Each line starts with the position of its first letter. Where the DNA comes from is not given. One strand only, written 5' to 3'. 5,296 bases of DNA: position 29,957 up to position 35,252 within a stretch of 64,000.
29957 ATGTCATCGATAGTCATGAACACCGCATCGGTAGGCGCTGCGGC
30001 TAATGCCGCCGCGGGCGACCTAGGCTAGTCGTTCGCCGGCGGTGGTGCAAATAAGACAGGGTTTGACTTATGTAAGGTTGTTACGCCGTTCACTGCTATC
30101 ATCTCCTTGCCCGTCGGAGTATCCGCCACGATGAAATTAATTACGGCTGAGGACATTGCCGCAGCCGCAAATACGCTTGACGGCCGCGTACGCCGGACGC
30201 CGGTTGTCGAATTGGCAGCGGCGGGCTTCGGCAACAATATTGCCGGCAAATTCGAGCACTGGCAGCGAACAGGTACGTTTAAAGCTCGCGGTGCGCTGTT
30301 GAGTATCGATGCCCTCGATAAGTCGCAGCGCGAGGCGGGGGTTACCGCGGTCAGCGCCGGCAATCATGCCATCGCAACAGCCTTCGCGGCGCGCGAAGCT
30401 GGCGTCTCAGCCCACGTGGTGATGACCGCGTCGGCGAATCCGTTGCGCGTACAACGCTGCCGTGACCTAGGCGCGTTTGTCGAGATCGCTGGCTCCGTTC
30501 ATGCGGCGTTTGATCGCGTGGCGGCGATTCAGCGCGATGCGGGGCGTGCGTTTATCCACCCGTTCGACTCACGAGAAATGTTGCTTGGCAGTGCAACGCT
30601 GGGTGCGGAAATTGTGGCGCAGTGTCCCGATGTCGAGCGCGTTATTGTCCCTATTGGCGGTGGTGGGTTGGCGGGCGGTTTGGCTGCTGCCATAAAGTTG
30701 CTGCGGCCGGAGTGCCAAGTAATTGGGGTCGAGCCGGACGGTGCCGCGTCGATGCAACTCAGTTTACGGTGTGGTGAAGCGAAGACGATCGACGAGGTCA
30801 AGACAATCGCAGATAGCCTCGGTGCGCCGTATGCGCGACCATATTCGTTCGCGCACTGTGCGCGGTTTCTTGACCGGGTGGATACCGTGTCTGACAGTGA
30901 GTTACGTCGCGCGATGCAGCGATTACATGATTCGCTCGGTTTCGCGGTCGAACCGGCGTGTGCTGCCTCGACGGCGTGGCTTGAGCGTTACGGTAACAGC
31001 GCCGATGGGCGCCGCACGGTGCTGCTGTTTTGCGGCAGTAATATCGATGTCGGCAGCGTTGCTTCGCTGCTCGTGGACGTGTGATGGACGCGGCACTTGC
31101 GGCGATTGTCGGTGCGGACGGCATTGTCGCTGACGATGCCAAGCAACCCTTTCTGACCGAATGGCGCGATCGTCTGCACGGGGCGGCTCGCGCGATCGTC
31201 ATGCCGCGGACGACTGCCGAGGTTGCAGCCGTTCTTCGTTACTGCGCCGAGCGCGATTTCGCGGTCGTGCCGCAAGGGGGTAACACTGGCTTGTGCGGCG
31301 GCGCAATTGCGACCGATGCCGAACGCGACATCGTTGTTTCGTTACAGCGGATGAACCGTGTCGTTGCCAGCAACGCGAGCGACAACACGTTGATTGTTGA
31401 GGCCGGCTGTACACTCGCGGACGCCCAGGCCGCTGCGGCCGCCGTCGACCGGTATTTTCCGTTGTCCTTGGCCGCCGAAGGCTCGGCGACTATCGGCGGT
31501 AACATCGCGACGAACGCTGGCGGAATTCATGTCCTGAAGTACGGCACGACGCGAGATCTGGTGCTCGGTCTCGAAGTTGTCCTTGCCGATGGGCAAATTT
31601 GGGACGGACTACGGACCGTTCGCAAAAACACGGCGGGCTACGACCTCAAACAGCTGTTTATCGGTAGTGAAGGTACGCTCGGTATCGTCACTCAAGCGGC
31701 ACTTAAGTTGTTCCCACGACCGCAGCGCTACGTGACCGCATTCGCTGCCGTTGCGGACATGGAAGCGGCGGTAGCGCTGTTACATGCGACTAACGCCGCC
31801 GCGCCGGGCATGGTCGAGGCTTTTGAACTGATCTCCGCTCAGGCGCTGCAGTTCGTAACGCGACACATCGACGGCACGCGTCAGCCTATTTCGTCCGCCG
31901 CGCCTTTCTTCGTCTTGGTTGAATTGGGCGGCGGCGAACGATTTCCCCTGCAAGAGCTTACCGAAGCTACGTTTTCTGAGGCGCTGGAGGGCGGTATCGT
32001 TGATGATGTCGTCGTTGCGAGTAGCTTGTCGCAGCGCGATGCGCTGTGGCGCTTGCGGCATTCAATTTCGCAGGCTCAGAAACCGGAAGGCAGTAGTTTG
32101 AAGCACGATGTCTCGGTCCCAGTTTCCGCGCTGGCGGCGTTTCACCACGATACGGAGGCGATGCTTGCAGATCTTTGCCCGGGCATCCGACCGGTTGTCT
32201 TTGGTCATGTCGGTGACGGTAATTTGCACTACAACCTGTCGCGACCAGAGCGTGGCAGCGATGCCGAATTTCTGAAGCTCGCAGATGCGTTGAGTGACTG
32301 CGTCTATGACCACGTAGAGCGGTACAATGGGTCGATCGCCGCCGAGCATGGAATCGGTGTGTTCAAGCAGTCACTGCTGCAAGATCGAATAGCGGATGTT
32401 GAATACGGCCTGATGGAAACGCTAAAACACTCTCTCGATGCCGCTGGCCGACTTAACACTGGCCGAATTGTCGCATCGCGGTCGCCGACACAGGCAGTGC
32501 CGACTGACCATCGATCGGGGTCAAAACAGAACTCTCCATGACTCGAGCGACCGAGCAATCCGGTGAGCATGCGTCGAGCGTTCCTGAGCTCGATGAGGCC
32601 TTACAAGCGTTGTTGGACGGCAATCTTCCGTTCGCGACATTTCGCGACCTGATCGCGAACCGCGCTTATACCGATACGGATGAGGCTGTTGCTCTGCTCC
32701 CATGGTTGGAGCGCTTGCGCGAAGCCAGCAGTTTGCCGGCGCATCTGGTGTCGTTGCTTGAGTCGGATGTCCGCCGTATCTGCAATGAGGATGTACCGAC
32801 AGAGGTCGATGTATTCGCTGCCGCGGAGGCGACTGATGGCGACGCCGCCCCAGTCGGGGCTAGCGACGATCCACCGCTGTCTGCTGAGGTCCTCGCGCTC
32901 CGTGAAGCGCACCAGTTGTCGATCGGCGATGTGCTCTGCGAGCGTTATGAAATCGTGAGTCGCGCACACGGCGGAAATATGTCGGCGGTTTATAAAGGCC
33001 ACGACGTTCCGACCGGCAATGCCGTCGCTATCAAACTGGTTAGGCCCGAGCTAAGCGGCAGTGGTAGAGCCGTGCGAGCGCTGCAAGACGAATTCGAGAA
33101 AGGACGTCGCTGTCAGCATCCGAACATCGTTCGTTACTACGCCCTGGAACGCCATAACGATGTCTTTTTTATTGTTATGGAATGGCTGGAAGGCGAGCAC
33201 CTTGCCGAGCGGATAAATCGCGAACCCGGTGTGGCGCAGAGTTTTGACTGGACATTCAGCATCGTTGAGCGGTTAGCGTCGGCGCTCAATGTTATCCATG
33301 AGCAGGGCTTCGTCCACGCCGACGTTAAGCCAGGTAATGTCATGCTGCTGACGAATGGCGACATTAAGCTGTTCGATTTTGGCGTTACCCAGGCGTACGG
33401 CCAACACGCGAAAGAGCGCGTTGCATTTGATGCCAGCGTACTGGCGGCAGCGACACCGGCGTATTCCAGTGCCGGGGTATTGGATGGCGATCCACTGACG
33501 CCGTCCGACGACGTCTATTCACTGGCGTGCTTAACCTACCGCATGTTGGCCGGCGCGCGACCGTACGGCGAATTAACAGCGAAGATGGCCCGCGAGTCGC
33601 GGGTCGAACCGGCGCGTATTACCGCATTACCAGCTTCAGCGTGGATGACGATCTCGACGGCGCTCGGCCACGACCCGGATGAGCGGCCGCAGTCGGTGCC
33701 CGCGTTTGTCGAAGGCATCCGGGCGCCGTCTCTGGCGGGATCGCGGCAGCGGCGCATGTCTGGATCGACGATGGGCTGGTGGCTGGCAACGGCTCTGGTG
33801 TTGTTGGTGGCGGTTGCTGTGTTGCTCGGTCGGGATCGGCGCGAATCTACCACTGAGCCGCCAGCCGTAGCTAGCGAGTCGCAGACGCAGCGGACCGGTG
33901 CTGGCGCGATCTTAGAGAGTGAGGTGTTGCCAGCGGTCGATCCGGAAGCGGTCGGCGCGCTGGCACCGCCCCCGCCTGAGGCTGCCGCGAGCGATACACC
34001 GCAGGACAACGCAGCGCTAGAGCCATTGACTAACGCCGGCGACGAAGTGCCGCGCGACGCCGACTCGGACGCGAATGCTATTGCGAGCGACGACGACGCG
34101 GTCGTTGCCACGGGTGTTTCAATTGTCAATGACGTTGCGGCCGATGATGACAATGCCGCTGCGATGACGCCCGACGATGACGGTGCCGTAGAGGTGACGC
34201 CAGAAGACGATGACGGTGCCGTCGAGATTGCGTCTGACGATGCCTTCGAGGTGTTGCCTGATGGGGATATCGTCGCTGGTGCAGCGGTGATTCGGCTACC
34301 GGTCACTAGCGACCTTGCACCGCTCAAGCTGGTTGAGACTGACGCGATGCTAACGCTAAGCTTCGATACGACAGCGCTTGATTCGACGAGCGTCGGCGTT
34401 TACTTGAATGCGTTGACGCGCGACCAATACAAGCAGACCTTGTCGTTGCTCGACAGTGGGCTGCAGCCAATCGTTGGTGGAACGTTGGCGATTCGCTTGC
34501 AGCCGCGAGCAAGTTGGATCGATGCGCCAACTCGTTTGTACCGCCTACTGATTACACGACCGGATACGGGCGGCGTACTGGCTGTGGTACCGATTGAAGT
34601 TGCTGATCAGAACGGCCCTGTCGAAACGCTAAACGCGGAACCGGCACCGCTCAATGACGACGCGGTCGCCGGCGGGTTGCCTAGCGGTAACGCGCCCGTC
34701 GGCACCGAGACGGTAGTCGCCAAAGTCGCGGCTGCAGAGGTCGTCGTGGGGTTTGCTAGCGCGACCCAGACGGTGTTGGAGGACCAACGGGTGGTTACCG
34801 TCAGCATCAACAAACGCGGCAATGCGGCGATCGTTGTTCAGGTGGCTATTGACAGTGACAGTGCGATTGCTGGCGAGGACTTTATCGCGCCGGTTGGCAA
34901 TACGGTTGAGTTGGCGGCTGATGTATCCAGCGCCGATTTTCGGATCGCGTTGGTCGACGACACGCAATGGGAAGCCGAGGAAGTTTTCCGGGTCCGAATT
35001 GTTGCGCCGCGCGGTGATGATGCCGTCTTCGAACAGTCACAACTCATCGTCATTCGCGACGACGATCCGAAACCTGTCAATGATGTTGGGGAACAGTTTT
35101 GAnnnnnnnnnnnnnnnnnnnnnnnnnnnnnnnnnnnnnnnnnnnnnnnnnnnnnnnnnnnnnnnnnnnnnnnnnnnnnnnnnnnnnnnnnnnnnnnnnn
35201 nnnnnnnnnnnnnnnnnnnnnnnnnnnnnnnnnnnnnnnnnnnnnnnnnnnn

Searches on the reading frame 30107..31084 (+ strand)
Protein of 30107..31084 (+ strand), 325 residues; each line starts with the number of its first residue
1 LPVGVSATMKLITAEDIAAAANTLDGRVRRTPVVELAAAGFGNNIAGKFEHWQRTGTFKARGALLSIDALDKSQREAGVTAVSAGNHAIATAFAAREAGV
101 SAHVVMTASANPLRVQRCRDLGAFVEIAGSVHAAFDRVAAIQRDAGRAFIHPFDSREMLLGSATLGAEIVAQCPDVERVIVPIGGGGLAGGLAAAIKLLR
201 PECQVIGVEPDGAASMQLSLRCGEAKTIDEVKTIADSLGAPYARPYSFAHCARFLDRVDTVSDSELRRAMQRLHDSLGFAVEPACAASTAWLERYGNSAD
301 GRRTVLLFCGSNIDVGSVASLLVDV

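Call 90: search_protein_families(library=pfam, proteins=[window:30107-31084:+], max_evalue=0.00001)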
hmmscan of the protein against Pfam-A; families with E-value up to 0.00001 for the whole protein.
window:30107-31084:+ (325 aa): 1 family
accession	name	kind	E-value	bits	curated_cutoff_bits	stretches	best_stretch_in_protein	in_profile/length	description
PF00291.31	PALP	-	4e-65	220.5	35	1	27-310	4-295/295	Pyridoxal-phosphate dependent enzyme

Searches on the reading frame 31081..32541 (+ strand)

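Call 90: search_protein_families(library=pfam, proteins=[window:31081-32541:+], max_evalue=0.00001)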
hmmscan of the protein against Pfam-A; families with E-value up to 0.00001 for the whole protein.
window:31081-32541:+ (486 aa): 2 families
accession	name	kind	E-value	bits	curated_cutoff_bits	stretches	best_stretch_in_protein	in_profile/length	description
PF02913.24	FAD-oxidase_C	-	3e-44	152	21.2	1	214-462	2-247/248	FAD linked oxidases, C-terminal domain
PF01565.28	FAD_binding_4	-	1.6e-37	128.7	26.4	1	37-174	2-136/139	FAD binding domain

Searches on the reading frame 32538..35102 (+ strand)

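Call 90: search_protein_families(library=pfam, proteins=[window:32538-35102:+], max_evalue=0.00001)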
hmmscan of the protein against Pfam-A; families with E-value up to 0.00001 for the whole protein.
window:32538-35102:+ (854 aa): 4 families
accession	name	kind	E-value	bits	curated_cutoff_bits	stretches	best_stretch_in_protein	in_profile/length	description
PF00069.31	Pkinase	-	2.4e-37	129.2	31.7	1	146-353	10-212/263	Protein kinase domain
PF07714.23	PK_Tyr_Ser-Thr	-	4.3e-20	72.5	23.1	1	146-385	10-250/258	Protein tyrosine and serine/threonine kinase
PF03109.22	ABC1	-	2.1e-11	43.9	22.9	1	179-296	117-226/244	ABC1 atypical kinase-like domain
PF03160.20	Calx-beta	-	1e-08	35.7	27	1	733-842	4-118/119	Calx-beta domain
